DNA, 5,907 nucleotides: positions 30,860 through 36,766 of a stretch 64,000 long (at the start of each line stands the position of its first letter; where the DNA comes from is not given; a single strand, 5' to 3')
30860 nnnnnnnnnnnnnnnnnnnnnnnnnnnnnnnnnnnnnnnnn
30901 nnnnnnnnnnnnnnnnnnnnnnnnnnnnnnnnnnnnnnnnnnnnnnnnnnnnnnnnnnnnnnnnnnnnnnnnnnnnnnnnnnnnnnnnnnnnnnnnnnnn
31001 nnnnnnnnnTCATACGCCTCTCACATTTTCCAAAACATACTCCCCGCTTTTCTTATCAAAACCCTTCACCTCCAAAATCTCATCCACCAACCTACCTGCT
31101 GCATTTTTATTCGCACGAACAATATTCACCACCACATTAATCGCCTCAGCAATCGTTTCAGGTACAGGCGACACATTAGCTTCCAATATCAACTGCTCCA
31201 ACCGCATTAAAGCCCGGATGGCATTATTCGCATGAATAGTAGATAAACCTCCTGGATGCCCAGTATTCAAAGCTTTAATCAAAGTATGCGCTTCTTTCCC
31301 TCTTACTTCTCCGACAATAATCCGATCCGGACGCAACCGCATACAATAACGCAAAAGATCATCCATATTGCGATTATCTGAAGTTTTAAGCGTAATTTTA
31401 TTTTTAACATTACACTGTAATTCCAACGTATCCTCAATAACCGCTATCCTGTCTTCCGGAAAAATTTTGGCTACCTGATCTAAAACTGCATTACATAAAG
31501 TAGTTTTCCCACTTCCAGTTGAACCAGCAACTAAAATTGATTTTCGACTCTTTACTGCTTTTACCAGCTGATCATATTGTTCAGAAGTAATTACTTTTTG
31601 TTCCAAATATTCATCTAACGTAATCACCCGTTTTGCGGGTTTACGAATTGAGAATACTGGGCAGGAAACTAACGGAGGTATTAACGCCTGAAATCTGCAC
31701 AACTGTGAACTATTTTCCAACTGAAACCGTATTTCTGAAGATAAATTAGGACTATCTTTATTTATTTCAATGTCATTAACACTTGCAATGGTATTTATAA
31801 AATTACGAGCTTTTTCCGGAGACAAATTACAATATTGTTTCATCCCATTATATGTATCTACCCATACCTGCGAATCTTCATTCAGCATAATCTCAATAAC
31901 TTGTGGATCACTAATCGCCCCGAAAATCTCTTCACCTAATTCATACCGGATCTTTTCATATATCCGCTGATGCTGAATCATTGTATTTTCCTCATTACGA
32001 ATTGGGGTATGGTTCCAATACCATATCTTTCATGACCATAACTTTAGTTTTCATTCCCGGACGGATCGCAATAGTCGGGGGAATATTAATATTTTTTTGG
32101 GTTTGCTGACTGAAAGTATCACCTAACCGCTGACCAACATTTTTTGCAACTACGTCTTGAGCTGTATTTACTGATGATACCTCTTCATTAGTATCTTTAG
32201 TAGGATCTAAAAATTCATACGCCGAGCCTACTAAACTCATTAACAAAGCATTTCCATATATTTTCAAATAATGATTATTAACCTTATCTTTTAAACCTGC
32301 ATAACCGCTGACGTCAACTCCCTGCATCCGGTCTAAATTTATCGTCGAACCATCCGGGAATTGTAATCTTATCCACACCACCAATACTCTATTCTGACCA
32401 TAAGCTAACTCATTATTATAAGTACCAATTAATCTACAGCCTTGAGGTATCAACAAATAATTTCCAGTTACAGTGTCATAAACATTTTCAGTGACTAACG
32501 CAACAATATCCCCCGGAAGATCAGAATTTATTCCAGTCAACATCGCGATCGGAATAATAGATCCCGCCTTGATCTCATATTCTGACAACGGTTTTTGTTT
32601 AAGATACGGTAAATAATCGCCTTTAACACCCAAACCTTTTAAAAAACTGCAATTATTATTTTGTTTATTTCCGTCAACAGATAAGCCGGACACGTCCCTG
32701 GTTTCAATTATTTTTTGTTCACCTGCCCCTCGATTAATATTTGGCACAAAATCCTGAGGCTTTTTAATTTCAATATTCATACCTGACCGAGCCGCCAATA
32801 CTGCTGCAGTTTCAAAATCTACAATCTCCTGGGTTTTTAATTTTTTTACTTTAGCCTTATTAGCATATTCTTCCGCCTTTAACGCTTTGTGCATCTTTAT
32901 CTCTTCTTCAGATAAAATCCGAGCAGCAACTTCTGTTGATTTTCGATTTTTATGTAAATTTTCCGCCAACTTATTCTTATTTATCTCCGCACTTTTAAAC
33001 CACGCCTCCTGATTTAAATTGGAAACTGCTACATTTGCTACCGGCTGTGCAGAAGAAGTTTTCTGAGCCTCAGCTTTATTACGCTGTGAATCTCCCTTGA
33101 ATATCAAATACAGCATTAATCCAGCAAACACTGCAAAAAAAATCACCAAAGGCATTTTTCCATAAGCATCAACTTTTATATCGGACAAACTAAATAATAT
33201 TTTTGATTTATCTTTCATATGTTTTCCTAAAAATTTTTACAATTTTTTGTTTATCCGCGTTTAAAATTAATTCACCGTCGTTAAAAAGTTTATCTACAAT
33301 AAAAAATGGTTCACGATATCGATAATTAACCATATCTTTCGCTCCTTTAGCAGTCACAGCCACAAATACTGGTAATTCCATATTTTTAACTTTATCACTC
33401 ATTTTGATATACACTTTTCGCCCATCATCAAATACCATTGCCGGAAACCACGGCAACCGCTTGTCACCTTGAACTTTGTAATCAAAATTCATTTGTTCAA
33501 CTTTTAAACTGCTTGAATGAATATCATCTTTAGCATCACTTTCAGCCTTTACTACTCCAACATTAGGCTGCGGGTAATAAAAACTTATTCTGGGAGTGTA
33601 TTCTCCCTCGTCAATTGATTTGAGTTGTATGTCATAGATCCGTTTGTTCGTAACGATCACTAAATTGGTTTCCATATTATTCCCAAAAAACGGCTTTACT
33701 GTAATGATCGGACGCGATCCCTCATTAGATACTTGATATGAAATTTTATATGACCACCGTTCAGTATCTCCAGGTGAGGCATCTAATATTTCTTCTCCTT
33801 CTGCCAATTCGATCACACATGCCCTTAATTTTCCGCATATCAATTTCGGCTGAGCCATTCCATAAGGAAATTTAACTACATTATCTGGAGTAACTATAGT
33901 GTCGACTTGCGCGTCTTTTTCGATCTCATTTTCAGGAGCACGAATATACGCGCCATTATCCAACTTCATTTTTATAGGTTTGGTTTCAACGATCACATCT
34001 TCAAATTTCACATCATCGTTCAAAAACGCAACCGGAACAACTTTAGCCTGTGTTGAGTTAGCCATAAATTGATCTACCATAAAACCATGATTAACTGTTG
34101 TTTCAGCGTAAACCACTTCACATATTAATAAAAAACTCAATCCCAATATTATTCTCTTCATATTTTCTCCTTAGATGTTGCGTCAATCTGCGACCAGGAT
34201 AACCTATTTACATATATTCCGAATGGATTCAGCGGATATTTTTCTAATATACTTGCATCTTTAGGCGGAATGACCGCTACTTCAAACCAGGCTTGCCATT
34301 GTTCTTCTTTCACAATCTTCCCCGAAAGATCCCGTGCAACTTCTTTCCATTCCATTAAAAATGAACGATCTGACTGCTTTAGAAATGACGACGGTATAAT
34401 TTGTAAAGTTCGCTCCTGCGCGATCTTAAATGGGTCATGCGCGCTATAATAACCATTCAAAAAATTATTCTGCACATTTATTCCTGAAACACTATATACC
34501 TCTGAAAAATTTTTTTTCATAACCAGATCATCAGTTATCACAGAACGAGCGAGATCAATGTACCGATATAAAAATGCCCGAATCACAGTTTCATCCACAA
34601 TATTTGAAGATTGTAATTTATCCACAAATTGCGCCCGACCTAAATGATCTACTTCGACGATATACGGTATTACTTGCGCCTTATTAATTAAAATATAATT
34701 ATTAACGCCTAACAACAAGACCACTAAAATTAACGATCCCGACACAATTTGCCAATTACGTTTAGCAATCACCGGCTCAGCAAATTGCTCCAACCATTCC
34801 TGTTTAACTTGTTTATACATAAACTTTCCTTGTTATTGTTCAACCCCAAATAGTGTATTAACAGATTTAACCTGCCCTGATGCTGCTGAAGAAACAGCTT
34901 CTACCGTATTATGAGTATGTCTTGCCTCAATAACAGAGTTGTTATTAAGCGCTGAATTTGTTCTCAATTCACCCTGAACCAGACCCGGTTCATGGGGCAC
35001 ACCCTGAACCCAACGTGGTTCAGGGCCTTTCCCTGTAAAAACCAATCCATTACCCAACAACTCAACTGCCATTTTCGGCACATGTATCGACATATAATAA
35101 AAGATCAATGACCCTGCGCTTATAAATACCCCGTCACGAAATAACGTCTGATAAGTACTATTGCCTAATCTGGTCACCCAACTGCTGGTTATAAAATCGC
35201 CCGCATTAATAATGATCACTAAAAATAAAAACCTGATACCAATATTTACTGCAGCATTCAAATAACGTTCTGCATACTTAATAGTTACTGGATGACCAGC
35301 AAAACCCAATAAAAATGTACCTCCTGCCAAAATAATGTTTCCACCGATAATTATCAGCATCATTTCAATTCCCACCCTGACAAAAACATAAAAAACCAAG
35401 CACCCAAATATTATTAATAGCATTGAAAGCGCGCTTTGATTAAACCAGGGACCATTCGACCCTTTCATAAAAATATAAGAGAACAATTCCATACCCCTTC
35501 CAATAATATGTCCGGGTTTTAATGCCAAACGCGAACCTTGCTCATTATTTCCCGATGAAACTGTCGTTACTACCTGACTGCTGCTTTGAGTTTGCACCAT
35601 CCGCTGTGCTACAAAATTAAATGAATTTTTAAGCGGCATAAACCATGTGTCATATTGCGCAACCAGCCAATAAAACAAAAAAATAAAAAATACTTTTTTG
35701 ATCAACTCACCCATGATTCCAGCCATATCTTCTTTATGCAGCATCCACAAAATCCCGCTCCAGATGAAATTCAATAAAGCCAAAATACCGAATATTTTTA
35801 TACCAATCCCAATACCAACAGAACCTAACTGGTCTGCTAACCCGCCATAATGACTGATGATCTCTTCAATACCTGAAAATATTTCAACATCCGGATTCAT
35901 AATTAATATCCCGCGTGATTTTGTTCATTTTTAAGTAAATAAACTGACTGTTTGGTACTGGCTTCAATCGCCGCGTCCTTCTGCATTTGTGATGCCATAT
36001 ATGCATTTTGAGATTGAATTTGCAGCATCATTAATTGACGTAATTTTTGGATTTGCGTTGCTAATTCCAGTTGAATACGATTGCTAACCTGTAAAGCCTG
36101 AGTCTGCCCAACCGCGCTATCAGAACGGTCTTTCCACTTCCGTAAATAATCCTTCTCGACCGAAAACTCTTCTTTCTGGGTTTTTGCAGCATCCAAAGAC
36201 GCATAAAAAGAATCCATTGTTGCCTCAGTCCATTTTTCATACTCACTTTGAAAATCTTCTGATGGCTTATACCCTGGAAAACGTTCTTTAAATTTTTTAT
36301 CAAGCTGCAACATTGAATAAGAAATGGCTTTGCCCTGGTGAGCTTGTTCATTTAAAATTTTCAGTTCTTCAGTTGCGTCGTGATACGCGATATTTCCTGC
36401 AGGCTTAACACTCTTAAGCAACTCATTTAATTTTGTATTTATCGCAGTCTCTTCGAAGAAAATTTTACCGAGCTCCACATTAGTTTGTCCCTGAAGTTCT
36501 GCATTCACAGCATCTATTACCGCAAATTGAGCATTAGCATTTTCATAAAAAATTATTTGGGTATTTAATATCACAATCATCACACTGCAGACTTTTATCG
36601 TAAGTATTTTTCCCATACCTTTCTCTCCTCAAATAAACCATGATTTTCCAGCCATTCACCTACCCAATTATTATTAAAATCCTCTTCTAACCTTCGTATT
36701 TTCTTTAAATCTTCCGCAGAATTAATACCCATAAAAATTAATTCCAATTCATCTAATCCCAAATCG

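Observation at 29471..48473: One uninterrupted gene array fuses a type IV filament (T2SS/T4P-like) machine to a complete Trb/VirB type IV secretion system, with no coupling protein or relaxase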

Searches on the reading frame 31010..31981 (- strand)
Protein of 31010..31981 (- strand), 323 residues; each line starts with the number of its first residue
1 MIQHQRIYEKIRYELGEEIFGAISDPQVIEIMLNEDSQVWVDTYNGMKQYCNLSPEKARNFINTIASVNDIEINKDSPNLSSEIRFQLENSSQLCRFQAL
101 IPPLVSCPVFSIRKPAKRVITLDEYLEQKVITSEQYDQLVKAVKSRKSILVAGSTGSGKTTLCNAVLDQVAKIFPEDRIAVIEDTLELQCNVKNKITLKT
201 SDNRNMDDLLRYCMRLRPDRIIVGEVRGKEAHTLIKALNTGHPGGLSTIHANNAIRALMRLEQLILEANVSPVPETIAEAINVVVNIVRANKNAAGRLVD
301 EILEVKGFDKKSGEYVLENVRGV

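Call 4: search_protein_families(library=pfam, proteins=[window:31010-31981:-], max_evalue=0.01)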
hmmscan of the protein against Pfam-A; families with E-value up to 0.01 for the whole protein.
window:31010-31981:- (323 aa): 13 families
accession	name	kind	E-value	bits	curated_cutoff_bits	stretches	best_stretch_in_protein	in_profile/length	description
PF00437.27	T2SSE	-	5.1e-42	144.3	24.9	1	85-290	82-280/370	Type II/IV secretion system protein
PF04851.21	ResIII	-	2e-05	25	22.5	1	138-204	14-81/164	Type III restriction enzyme, res subunit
PF20720.3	nSTAND3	-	7.4e-05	22.9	27.2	1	133-172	4-43/155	Novel STAND NTPase 3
PF06414.18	Zeta_toxin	-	0.0002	21.3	22.3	1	142-184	12-52/199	Zeta toxin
PF13401.12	AAA_22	-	0.00025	21.8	27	1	145-176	4-33/130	AAA domain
PF13191.12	AAA_16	-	0.00045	21.2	32.6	1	138-172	14-50/167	AAA ATPase domain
PF00270.35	DEAD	-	0.00077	19.7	26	1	138-197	6-66/167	DEAD/DEAH box helicase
PF03193.22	RsgA_GTPase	-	0.00099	19.4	30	1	129-169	90-129/174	RsgA GTPase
PF12775.13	AAA_7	-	0.0014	18.6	25.8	1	139-171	25-58/181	P-loop containing dynein motor region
PF13555.12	AAA_29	-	0.003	17.7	27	1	135-166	11-42/61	P-loop containing region of AAA domain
PF02492.25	cobW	-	0.0037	17.3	20.7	1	149-186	3-37/180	CobW/HypB/UreG, nucleotide-binding domain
PF24883.2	NPHP3_N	-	0.0051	17.5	24.8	0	129-171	5-47/164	Nephrocystin 3, N-terminal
PF10662.15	PduV-EutP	-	0.0095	16.2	21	0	147-169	2-24/143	Ethanolamine utilisation - propanediol utilisation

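Call 71: search_protein_families(library=ncbifam, proteins=[window:31010-31981:-], max_evalue=0.001)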
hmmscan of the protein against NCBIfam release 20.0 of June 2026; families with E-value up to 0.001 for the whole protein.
window:31010-31981:- (323 aa): 20 families
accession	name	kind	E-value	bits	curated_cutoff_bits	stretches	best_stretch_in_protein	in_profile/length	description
TIGR02782.1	TrbB_P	equivalog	4.5e-109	364.4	304.55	1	7-315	2-301/303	P-type conjugative transfer ATPase TrbB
NF010407.0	PRK13833.1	subfamily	6.8e-91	305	499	1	3-311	6-306/323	conjugal transfer protein TrbB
NF010469.0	PRK13894.1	subfamily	7.6e-88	294.9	508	1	5-319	13-319/320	conjugal transfer ATPase TrbB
TIGR02788.1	VirB11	equivalog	3.5e-54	183.9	249.95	2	138-301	136-305/308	P-type DNA transfer ATPase VirB11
TIGR03819.1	heli_sec_ATPase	hypoth_equivalog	2.4e-52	178.2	373.15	1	23-294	59-332/340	TadA family conjugal transfer-associated ATPase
NF010475.0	PRK13900.1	equivalog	4.6e-43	147.5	389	2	137-306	151-326/333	type IV secretion system ATPase VirB11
NF058587.1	archaellum_moto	equivalog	7.2e-28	97.6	550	1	107-319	236-447/527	archaellum flagellar ATPase motor FlaI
NF010425.0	PRK13851.1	equivalog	1.4e-25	89.9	461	1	139-266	155-285/344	type IV secretion system protein VirB11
NF041000.1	ATPase_ComGA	equivalog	5.4e-24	84.6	300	1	34-268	21-249/267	competence type IV pilus ATPase ComGA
TIGR01420.1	pilT_fam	subfamily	9e-20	71.2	319.1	1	144-287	120-265/343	PilT/PilU family type 4a pilus ATPase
NF007755.0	PRK10436.1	equivalog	2.1e-19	69.6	617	1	126-267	198-338/465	type II secretion system protein GspE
NF053672.1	bindosome_BasE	exception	3e-19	69.2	1000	1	109-306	232-431/512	bindosome assembly system ATPase subunit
NF053534.1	T4PilAsmATPsTfpB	equivalog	1.8e-18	66.3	850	1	133-267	322-455/584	type IV pilus assembly ATPase TfpB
TIGR02533.1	type_II_gspE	equivalog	8.2e-18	64.3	630.25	1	131-267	227-362/486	type II secretion system ATPase GspE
TIGR02538.1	type_IV_pilB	equivalog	7e-17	61.2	675.65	1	133-268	302-436/564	type IV-A pilus assembly ATPase PilB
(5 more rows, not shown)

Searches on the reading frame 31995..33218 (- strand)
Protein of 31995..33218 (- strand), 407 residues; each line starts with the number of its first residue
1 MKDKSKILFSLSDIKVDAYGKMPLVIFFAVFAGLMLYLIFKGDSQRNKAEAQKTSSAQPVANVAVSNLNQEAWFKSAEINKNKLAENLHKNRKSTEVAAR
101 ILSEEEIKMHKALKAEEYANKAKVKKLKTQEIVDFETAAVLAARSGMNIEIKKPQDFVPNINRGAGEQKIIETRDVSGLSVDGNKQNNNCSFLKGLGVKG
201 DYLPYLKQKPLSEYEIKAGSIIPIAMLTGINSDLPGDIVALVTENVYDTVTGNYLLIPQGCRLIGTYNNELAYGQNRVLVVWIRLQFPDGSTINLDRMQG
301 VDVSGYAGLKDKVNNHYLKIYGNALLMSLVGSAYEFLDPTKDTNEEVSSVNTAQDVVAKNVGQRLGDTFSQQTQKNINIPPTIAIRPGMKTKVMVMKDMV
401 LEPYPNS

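Call 4: search_protein_families(library=pfam, proteins=[window:31995-33218:-], max_evalue=0.01)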
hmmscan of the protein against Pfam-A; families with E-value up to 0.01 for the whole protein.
window:31995-33218:- (407 aa): 1 family
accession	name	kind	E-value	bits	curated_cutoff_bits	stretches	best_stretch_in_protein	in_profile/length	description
PF03743.19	TrbI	-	5e-61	206.3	35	1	216-401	2-188/188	Bacterial conjugation TrbI-like protein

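Call 71: search_protein_families(library=ncbifam, proteins=[window:31995-33218:-], max_evalue=0.001)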
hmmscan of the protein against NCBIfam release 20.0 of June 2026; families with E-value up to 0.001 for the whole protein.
window:31995-33218:- (407 aa): 6 families
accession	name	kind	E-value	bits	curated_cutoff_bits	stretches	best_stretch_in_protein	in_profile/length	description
NF010405.0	PRK13831.1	subfamily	1.7e-66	225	386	1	83-402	122-428/433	IncP-type conjugal transfer protein TrbI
NF038091.1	T4SS_VirB10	equivalog_domain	3.9e-42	144.1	220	1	213-401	8-191/197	type IV secretion system protein VirB10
NF038092.1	T4SS_ComB10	equivalog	2.9e-30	105.3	300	1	216-400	24-210/225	DNA type IV secretion system protein ComB10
NF010429.0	PRK13855.1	equivalog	7.2e-20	71.5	374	1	210-399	176-355/377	type IV secretion system protein VirB10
NF041422.1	VirB10_subf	subfamily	7.4e-14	52.1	400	1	40-396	81-390/404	VirB10/TraB/TrbI family type IV secretion system protein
NF033900.0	T4SS_IcmE_DotG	equivalog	6.8e-12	44.3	750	1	50-400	683-1007/1008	type IVB secretion system protein DotG/IcmE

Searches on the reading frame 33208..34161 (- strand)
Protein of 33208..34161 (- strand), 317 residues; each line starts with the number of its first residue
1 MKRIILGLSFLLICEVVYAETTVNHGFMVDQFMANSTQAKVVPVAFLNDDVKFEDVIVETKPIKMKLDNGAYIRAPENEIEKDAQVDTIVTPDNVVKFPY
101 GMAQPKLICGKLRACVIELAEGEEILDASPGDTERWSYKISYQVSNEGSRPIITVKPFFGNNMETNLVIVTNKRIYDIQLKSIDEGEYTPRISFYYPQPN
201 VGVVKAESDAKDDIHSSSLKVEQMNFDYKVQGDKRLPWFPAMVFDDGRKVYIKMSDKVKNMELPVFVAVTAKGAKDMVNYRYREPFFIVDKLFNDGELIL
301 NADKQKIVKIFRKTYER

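Call 4: search_protein_families(library=pfam, proteins=[window:33208-34161:-], max_evalue=0.01)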
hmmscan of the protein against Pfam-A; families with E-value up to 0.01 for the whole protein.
window:33208-34161:- (317 aa): 1 family
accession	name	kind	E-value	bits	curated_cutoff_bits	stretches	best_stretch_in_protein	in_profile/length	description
PF03524.21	CagX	-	1.6e-43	149.3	34.2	1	106-312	15-197/198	Conjugal transfer protein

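Call 71: search_protein_families(library=ncbifam, proteins=[window:33208-34161:-], max_evalue=0.001)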
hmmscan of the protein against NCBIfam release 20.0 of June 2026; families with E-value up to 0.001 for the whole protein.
window:33208-34161:- (317 aa): 4 families
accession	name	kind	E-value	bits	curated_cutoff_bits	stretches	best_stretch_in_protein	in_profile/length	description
TIGR02775.1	TrbG_Ti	equivalog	1.2e-50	171.9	180.85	1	95-300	2-205/206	P-type conjugative transfer protein TrbG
NF010460.0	PRK13885.1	subfamily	1.1e-37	129.5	370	1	44-311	19-296/299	conjugal transfer protein TrbG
NF010413.0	PRK13839.1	subfamily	1e-35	123.3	388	1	91-310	58-275/279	conjugal transfer protein TrbG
TIGR02781.1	VirB9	equivalog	2.8e-23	82.8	217.7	1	115-312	51-245/248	P-type conjugative transfer protein VirB9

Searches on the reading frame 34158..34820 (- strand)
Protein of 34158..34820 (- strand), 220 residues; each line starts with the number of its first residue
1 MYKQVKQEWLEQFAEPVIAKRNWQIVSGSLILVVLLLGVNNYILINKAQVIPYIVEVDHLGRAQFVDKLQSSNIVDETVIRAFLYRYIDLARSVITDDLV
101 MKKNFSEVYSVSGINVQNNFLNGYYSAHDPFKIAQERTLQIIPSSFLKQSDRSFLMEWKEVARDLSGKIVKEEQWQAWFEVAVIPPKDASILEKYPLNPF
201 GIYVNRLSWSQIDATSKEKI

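Call 4: search_protein_families(library=pfam, proteins=[window:34158-34820:-], max_evalue=0.01)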
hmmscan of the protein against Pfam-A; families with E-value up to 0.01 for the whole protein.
window:34158-34820:- (220 aa): 1 family
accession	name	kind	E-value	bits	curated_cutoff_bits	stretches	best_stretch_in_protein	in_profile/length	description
PF04335.19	VirB8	-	1.2e-30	107.4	23.2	1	6-211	3-212/213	VirB8 protein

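Call 71: search_protein_families(library=ncbifam, proteins=[window:34158-34820:-], max_evalue=0.001)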
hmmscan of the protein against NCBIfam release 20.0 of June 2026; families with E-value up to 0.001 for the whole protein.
window:34158-34820:- (220 aa): 4 families
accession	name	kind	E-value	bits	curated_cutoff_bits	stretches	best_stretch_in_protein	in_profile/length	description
NF010446.0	PRK13872.1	equivalog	7e-35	120.7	152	1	2-211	20-224/228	conjugal transfer protein TrbF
NF010410.0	PRK13836.1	subfamily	2.5e-28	99.1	369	1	2-210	11-217/220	conjugal transfer protein TrbF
NF010462.0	PRK13887.1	subfamily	1.4e-22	80.2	332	1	2-211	34-248/250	conjugal transfer protein TrbF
NF011729.0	PRK15182.1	equivalog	0.00065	18.6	592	1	36-151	261-378/425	Vi polysaccharide biosynthesis UDP-N-acetylglucosamine C-6 dehydrogenase TviB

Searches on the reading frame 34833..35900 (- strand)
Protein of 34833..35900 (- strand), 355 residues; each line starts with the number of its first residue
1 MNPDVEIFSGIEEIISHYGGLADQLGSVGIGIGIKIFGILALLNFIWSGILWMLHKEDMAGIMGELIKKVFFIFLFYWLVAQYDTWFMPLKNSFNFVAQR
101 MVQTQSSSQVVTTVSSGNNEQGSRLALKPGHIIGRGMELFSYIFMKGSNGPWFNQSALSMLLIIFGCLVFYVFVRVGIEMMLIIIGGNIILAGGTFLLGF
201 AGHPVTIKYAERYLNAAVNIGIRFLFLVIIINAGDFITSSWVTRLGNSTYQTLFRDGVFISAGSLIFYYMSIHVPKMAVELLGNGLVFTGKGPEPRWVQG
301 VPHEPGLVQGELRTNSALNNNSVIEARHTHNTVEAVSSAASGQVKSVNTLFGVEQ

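Call 4: search_protein_families(library=pfam, proteins=[window:34833-35900:-], max_evalue=0.01)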
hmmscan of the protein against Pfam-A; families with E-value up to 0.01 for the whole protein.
window:34833-35900:- (355 aa): 1 family
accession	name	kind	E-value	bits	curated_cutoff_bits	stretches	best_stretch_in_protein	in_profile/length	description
PF04610.19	TrbL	-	6.8e-16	59.1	25.9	1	42-272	2-213/215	TrbL/VirB6 plasmid conjugal transfer protein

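Call 71: search_protein_families(library=ncbifam, proteins=[window:34833-35900:-], max_evalue=0.001)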
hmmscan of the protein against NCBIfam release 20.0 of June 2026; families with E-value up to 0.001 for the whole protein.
window:34833-35900:- (355 aa): 2 families
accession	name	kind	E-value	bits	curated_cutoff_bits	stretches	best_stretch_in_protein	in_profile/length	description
TIGR02783.1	TrbL_P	equivalog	7e-30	104.4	128.85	1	34-338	30-280/298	P-type conjugative transfer protein TrbL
NF010415.0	PRK13841.1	subfamily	0.00053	19.2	517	1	159-277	164-272/393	conjugal transfer protein TrbL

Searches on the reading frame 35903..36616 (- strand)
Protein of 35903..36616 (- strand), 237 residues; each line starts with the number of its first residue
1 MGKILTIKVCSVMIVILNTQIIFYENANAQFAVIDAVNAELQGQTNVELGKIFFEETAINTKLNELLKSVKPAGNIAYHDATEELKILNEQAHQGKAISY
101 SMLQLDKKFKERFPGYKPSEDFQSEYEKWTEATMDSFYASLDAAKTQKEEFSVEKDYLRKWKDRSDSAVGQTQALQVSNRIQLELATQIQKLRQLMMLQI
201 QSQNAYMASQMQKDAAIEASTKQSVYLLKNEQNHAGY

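Call 4: search_protein_families(library=pfam, proteins=[window:35903-36616:-], max_evalue=0.01)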
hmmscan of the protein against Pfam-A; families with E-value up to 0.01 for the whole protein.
window:35903-36616:- (237 aa): 0 families

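Call 26: search_protein_families(library=ncbifam, proteins=[window:35903-36616:-], max_evalue=0.01)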
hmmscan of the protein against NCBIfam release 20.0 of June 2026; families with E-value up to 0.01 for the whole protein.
window:35903-36616:- (237 aa): 4 families
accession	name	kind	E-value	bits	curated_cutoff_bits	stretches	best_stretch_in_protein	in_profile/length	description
TIGR02780.1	TrbJ_Ti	equivalog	1.6e-21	76.9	100.55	1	67-224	73-238/253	P-type conjugative transfer protein TrbJ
NF010416.0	PRK13842.1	subfamily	1.5e-19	70.3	360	1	58-216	73-242/267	conjugal transfer protein TrbJ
NF010452.0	PRK13879.1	equivalog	9.6e-07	28.2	286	1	134-224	152-242/255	P-type conjugative transfer protein TrbJ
NF010448.0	PRK13874.1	subfamily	2.3e-05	23.5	225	1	11-224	9-226/246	conjugal transfer protein TrbJ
